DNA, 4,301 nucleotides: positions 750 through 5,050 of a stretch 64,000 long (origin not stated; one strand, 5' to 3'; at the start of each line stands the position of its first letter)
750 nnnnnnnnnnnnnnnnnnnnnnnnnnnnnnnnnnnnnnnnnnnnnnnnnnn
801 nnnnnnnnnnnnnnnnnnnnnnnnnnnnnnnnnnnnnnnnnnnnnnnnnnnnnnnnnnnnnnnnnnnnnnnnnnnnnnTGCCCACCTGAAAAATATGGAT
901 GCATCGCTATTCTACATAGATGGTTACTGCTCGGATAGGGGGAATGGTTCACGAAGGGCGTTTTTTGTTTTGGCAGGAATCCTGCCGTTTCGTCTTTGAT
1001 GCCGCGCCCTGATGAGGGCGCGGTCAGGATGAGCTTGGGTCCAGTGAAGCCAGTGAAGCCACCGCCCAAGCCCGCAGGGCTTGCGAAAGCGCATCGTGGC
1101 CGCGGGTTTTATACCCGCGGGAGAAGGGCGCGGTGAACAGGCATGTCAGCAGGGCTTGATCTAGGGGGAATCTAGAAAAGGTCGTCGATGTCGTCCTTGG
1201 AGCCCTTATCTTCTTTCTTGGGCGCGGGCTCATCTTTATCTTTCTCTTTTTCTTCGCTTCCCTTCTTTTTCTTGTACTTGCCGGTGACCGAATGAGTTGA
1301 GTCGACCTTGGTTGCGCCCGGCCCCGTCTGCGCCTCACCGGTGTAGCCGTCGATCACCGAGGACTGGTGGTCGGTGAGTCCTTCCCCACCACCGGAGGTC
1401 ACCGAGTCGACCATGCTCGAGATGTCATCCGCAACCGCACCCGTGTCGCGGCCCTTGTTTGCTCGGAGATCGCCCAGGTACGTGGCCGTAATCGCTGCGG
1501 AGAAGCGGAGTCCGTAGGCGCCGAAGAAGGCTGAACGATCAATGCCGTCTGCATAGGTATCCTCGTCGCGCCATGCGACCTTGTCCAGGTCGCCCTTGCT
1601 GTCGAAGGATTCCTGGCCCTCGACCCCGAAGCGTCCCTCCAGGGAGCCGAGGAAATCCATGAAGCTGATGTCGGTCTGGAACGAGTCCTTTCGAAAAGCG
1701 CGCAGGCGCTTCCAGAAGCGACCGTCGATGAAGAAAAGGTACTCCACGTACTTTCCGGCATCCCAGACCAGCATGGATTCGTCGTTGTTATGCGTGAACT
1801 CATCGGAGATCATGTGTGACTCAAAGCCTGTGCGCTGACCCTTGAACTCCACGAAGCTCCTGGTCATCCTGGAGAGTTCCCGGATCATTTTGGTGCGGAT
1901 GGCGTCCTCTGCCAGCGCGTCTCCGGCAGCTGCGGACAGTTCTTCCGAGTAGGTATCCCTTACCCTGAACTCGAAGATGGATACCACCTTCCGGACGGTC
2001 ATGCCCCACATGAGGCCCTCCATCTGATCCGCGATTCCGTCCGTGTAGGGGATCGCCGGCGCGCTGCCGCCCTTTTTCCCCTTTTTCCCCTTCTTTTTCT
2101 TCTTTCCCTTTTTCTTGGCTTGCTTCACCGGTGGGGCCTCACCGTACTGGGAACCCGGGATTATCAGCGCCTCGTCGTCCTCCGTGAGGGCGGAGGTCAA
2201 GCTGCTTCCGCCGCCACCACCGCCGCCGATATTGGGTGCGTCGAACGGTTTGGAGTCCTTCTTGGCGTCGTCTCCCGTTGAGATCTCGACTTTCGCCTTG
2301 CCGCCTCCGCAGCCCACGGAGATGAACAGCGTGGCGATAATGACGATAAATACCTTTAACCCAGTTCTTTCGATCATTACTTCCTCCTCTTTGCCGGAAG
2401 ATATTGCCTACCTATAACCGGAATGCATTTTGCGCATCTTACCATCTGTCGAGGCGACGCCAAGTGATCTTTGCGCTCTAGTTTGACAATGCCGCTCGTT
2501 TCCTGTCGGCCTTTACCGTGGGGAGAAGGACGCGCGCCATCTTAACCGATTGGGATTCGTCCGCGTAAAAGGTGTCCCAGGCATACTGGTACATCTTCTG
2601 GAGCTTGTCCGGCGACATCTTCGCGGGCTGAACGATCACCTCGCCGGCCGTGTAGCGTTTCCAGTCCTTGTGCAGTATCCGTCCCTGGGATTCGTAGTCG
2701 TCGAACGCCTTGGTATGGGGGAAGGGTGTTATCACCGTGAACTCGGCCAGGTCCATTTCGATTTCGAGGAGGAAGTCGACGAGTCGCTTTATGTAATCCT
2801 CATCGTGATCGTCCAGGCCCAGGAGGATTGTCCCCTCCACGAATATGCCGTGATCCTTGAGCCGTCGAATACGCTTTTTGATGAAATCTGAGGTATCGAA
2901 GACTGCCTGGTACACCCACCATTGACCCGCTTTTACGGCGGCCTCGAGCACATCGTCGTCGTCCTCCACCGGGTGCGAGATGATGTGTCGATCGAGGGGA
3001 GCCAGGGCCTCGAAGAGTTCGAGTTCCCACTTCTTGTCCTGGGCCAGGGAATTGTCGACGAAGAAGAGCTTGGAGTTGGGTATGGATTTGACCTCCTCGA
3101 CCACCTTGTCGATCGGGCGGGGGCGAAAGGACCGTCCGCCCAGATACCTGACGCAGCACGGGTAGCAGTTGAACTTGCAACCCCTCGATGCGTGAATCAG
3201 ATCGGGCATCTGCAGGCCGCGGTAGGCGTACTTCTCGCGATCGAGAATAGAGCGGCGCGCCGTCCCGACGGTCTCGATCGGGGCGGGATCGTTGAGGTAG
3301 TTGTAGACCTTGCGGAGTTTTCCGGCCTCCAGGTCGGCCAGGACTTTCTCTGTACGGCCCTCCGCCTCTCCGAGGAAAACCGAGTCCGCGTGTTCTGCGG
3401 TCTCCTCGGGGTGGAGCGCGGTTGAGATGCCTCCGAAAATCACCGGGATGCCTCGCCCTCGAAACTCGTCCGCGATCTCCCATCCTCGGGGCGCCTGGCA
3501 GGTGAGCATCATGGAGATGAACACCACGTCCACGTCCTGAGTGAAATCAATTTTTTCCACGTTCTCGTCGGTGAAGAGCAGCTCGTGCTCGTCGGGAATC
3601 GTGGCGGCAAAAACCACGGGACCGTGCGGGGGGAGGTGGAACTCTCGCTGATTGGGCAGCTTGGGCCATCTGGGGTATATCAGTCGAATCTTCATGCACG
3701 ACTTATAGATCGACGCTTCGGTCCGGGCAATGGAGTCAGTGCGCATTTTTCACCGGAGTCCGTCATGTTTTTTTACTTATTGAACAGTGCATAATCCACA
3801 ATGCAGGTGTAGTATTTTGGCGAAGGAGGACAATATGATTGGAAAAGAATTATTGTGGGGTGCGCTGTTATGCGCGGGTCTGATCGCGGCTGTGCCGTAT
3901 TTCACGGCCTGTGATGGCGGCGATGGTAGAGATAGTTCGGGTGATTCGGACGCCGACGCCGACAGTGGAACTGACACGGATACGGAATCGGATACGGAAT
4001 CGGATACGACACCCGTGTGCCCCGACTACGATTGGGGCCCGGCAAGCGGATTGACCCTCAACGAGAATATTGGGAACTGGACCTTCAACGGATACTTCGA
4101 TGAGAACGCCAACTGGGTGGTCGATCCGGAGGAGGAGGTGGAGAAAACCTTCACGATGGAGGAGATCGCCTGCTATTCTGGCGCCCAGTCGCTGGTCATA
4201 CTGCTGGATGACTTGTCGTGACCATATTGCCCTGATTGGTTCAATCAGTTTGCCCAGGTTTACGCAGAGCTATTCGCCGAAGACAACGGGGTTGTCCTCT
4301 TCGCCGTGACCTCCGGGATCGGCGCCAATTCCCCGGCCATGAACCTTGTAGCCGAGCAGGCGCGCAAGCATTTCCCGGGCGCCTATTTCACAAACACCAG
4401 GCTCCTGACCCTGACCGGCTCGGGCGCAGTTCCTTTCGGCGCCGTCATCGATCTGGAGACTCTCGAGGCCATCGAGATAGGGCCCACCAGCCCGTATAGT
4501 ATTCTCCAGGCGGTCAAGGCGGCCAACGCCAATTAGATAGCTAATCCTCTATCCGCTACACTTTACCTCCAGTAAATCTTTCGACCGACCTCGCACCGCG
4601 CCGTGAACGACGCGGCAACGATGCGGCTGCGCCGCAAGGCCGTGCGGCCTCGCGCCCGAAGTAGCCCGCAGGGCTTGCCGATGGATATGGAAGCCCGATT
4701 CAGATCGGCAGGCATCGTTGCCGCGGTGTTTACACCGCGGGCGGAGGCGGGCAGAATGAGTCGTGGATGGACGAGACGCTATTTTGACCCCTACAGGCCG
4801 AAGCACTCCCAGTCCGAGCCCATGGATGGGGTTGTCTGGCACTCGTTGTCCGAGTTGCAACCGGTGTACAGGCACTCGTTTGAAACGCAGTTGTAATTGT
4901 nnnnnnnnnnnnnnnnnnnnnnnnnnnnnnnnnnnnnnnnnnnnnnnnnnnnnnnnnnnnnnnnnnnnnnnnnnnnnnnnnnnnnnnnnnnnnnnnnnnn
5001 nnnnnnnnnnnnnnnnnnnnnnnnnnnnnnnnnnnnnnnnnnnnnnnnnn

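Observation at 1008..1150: Dispersed REP-like element with three hairpin modules showing compensatory base changes (3 copies: 1008-1150, 4600-4760, 47689-47795)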

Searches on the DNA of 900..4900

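Call 75: search_rna_families(source=window, start=900, end=4900, threshold=evalue, max_evalue=1)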
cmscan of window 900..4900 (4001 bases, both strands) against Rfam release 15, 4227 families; matches with E-value up to 1: 1.
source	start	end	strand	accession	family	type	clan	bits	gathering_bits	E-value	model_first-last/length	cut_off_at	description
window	3837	3892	+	RF03139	S4-Bacteroidia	Cis-reg; leader;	CL00119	22.4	34.7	0.16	1-34/34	no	S4-Bacteroidia ribosomal protein leader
